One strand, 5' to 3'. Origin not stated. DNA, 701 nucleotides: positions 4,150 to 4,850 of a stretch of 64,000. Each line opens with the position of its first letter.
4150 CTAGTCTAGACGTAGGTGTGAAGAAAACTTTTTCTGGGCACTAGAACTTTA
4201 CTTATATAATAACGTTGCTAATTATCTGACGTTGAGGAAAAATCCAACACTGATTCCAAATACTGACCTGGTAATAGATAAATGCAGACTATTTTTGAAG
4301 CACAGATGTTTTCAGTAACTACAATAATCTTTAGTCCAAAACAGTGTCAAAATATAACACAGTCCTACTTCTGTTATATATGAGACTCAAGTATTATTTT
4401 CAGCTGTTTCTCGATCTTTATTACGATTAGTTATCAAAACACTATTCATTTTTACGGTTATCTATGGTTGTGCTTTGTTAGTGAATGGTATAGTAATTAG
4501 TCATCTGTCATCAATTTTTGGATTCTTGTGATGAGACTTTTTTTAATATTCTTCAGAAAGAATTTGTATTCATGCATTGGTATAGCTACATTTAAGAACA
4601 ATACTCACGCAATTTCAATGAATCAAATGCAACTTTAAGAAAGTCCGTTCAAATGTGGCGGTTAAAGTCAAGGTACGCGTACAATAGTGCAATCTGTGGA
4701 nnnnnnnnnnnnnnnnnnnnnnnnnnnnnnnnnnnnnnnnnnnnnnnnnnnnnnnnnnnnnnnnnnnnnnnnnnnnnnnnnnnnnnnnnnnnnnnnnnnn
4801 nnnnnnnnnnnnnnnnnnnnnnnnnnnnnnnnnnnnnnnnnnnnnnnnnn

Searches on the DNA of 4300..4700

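Call 4: search_rna_families(source=window, start=4300, end=4700, threshold=evalue, max_evalue=10, show_alignments=5)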
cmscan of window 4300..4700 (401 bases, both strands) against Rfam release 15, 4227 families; matches with E-value up to 10: 4.
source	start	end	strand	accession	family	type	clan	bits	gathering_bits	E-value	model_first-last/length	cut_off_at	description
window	4468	4544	+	RF01401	rseX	Gene; sRNA;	-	18.8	50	7.6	1-94/94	no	rseX Hfq binding RNA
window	4521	4571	+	RF00328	snoZ161_228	Gene; snRNA; snoRNA; CD-box;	CL00056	17.8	45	1.3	1-93/93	no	Small nucleolar RNA Z161/Z228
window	4521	4601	+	RF00046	snoR30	Gene; snRNA; snoRNA; CD-box;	CL00073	12.9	60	8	1-96/96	no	Small nucleolar RNA R30/Z108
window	4609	4633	+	RF01834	fiv_FSE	Cis-reg; frameshift_element;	-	12.4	53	4.2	1-35/35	no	ribosomal frameshift site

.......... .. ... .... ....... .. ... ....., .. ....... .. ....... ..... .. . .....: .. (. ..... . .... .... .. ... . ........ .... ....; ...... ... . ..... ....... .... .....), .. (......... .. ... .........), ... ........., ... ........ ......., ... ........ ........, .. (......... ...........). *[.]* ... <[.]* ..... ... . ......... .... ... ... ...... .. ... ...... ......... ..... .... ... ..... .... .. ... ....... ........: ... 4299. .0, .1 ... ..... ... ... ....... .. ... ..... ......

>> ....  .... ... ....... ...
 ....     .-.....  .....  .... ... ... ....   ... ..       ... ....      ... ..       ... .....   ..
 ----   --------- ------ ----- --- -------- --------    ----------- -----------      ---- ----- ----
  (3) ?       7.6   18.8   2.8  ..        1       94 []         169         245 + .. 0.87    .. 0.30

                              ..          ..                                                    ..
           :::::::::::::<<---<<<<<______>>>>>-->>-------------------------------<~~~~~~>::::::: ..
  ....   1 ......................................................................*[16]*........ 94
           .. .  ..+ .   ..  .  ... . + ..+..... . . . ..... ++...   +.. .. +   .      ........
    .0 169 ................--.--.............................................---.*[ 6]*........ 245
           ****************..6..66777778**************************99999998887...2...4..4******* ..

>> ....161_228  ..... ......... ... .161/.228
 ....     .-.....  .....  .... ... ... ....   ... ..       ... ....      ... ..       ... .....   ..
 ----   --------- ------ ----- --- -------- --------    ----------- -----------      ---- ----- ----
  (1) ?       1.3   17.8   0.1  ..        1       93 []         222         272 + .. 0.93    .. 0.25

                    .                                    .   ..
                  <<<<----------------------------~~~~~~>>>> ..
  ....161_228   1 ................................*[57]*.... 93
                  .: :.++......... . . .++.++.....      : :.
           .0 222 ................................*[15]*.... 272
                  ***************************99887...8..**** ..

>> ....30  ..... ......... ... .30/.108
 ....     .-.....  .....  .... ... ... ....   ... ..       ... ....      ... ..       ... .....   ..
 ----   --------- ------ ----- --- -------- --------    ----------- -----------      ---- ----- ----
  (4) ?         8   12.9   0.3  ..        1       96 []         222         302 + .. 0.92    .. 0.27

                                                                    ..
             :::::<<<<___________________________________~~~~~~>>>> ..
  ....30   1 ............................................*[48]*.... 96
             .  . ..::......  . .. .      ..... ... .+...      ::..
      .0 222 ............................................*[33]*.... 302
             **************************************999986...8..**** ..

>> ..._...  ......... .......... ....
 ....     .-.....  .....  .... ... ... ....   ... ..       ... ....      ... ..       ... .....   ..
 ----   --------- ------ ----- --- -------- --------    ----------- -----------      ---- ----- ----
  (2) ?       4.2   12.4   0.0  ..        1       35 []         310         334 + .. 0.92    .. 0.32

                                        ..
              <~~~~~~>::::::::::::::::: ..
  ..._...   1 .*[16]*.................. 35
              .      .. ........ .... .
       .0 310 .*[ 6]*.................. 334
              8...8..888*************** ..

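Call 48: search_with_rna_model(model_id=R2, source=window, start=4420, end=4570, filters=off, max_evalue=10, show_alignments=2)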
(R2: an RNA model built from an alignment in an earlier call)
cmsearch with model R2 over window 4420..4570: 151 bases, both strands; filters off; matches with E-value up to 10: 4.
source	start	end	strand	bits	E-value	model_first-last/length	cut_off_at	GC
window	4459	4529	+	4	0.13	1-83/83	no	0.31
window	4540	4555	+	-0.8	3.6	1-83/83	no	0.12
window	4522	4563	-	-1.1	4.4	9-42/83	no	0.24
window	4424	4457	-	-1.7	6.6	1-83/83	no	0.29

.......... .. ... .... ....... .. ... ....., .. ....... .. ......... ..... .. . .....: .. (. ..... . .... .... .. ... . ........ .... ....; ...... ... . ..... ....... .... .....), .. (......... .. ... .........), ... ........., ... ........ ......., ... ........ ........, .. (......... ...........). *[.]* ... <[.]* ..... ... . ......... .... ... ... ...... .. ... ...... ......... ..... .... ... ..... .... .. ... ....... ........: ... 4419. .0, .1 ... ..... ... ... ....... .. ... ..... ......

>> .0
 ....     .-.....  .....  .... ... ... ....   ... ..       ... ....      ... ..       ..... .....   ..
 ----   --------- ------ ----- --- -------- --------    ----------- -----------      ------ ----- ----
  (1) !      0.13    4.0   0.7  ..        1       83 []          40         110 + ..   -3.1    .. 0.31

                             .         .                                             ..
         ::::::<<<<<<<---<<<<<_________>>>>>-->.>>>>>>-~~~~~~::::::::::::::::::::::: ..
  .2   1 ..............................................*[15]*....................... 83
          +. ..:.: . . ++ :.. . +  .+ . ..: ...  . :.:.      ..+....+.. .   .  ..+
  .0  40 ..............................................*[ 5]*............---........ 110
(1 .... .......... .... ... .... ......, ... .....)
